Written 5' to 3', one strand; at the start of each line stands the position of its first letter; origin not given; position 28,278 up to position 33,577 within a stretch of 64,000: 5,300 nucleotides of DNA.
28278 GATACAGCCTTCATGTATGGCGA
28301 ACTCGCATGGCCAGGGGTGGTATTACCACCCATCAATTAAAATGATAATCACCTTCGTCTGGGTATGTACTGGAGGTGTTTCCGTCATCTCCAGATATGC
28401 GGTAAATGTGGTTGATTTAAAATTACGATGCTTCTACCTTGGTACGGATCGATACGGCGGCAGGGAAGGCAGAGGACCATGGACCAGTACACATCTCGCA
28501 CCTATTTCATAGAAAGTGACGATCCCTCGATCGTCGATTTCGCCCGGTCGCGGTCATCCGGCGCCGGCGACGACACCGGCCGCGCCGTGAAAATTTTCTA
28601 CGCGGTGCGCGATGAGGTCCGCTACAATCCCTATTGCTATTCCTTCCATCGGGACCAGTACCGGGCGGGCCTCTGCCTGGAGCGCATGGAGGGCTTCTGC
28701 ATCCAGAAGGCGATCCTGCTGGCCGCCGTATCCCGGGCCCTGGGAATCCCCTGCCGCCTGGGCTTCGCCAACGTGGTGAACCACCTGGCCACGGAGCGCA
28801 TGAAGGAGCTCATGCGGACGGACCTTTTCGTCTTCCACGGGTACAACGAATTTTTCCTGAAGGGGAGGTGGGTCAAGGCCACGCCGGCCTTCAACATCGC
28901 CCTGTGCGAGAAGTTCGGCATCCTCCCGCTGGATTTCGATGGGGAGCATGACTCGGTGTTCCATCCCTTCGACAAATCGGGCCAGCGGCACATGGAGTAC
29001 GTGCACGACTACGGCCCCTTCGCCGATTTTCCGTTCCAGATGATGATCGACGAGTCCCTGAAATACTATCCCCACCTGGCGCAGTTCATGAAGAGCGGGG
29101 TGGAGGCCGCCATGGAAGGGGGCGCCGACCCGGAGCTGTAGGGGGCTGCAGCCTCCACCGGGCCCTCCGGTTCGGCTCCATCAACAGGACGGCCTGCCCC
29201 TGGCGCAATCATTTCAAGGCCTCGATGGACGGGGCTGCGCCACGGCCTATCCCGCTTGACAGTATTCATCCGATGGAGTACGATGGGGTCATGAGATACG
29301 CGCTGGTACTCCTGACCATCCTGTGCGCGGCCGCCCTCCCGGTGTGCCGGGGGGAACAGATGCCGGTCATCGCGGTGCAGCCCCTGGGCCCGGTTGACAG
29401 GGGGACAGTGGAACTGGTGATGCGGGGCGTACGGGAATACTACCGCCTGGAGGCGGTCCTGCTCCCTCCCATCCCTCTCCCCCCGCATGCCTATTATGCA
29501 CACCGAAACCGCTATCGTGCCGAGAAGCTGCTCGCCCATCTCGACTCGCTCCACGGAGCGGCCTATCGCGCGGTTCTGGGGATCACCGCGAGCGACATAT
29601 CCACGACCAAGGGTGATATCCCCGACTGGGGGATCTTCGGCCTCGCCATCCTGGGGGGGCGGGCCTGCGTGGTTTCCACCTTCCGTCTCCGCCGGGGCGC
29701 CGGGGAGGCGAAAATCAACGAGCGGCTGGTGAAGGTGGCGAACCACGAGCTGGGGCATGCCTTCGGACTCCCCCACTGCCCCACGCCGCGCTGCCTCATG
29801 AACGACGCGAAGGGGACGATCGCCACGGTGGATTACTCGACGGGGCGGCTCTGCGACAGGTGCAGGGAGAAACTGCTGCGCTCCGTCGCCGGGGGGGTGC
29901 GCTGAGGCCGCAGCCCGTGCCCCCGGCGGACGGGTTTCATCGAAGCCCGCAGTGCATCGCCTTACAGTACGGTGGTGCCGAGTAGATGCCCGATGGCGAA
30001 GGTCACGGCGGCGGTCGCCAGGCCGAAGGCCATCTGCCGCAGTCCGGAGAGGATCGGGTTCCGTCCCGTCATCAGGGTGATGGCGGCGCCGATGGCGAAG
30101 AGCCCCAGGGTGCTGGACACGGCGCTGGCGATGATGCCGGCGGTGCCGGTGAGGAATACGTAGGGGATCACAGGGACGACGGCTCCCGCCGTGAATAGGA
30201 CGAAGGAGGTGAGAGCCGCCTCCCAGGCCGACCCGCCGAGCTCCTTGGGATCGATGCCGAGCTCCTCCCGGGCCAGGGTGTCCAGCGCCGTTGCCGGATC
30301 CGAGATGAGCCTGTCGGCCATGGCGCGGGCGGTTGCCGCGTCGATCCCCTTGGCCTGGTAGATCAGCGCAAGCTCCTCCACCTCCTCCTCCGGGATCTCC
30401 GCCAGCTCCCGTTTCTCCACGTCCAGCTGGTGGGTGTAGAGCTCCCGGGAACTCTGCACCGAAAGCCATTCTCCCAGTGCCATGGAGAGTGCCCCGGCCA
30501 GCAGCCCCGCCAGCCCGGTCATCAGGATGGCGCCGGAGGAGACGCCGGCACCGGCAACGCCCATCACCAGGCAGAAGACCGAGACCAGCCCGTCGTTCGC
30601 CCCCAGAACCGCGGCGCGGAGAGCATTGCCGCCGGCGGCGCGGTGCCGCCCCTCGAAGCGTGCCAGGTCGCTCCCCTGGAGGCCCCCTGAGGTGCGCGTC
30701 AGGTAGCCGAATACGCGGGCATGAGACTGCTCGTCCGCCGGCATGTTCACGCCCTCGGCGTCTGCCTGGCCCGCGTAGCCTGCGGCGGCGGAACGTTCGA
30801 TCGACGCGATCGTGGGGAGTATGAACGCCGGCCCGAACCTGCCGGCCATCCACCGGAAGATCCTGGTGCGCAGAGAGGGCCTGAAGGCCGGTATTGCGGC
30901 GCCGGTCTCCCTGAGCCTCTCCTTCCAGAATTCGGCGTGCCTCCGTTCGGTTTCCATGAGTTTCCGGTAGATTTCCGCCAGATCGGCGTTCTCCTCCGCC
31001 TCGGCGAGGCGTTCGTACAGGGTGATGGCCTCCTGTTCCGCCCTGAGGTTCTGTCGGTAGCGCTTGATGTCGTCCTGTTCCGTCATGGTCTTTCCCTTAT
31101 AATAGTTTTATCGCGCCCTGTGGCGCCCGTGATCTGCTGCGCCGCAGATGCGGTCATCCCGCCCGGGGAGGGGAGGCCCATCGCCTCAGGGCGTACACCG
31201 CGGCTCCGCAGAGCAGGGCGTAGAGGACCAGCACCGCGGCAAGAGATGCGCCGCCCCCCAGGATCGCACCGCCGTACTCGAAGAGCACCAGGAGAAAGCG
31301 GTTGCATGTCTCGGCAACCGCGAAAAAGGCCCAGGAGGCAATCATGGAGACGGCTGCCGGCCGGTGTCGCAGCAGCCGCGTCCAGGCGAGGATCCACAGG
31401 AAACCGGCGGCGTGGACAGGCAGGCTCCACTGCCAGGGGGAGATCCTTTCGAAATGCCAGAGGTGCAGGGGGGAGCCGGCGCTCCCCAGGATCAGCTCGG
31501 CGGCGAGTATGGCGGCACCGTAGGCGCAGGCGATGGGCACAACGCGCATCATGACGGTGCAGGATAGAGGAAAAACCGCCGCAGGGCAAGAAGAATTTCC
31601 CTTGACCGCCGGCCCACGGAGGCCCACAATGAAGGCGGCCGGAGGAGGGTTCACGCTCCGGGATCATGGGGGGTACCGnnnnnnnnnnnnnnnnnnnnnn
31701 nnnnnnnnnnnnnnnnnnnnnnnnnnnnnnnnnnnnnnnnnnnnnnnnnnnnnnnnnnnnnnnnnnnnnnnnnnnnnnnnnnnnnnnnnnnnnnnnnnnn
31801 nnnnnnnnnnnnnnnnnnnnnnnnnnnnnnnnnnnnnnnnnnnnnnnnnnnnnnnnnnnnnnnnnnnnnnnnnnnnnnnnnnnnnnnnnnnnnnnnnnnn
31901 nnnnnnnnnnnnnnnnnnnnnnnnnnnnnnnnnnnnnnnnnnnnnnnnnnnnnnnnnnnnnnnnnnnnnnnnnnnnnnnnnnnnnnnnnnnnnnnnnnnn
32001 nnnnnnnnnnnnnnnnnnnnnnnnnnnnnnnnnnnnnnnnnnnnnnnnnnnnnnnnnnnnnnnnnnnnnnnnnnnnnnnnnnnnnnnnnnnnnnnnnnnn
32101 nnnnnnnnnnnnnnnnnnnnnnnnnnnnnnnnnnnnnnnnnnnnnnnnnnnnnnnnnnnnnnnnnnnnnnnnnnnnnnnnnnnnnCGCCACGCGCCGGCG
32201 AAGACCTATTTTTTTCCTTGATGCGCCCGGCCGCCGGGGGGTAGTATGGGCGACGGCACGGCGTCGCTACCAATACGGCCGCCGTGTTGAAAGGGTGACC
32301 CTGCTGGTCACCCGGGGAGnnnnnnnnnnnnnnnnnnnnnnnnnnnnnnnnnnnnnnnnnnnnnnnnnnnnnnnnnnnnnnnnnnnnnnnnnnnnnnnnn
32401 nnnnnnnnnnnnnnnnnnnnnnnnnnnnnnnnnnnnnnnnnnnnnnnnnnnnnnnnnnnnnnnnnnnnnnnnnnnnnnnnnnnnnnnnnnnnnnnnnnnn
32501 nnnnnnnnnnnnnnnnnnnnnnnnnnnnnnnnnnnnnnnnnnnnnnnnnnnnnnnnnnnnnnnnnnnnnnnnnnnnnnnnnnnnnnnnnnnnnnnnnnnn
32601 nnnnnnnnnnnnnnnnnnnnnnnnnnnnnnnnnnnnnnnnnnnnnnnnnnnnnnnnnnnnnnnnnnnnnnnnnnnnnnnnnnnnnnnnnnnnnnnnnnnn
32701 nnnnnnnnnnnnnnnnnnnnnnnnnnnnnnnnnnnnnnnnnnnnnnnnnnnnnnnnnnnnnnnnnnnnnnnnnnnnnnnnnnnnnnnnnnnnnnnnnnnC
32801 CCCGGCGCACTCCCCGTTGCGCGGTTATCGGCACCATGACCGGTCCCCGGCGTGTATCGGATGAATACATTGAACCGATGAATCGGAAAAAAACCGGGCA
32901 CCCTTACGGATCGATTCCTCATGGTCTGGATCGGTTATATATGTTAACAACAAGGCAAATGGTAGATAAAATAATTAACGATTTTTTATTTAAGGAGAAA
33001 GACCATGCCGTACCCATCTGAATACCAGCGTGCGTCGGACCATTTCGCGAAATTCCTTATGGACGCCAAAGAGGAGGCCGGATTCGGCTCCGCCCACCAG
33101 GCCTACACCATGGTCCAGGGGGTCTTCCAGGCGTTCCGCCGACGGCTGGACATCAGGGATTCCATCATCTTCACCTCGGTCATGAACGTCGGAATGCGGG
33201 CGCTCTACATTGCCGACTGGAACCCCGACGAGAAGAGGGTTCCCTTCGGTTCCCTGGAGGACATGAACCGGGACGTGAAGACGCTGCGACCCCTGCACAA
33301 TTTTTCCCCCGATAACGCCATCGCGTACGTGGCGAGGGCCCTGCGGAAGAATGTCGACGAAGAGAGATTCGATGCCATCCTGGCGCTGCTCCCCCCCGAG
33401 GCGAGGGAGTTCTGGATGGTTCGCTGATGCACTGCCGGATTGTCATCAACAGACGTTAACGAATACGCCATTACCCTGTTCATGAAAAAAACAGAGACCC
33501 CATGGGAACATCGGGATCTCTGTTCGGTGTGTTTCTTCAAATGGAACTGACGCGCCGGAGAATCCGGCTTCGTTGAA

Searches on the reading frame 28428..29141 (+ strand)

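Call 26: search_protein_families(library=pfam, proteins=[window:28428-29141:+], max_evalue=0.01)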
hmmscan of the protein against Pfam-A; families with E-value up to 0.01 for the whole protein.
window:28428-29141:+ (237 aa): 1 family
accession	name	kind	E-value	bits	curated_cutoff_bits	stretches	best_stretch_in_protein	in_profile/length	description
PF01841.26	Transglut_core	-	4.7e-14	53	23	1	38-153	3-108/108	Transglutaminase-like superfamily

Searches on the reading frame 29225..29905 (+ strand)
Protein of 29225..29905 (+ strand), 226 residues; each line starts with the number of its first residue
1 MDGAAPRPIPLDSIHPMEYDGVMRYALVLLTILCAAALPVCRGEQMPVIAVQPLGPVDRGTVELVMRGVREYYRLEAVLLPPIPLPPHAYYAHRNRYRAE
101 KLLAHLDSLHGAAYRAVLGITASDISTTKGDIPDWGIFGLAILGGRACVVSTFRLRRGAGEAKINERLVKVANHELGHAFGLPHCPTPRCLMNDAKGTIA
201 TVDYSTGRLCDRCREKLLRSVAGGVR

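Call 26: search_protein_families(library=pfam, proteins=[window:29225-29905:+], max_evalue=0.01)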
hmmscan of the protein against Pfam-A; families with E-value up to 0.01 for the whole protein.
window:29225-29905:+ (226 aa): 5 families
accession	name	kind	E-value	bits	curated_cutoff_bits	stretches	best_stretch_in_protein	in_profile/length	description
PF07998.17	Peptidase_M54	-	5.3e-15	56.4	24.4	1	88-218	59-193/194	Peptidase family M54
PF00413.30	Peptidase_M10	-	0.00012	22.4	24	1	167-194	107-134/159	Matrixin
PF13688.12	Reprolysin_5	-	0.0019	18.9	27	1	139-190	108-163/196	Metallo-peptidase family M12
PF13582.12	Reprolysin_3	-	0.0023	18.9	22.4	1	137-184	77-122/123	Metallo-peptidase family M12B Reprolysin-like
PF10462.15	Peptidase_M66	-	0.0035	16.8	20.6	1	159-186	183-210/306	Peptidase M66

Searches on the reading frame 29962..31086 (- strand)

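Call 26: search_protein_families(library=pfam, proteins=[window:29962-31086:-], max_evalue=0.01)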
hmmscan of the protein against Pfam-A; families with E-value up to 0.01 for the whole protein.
window:29962-31086:- (374 aa): 3 families
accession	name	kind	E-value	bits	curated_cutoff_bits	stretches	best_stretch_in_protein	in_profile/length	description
PF01988.24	VIT1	-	3.5e-67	226.8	28.1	1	156-367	1-214/214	VIT family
PF02915.23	Rubrerythrin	-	4.2e-05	24.4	22.8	1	14-59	7-54/137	Rubrerythrin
PF22277.2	EncFtn-like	-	0.00044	20.4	27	1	3-75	12-81/85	EncFtn-like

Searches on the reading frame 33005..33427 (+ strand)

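Call 27: search_protein_families(library=pfam, proteins=[window:33005-33427:+], max_evalue=0.01)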
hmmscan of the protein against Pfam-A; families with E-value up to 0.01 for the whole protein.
window:33005-33427:+ (140 aa): 1 family
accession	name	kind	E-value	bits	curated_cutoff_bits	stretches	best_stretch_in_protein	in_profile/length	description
PF10025.14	DUF2267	-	6.1e-18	65.7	29.8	1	16-136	3-122/122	Uncharacterized conserved protein (DUF2267)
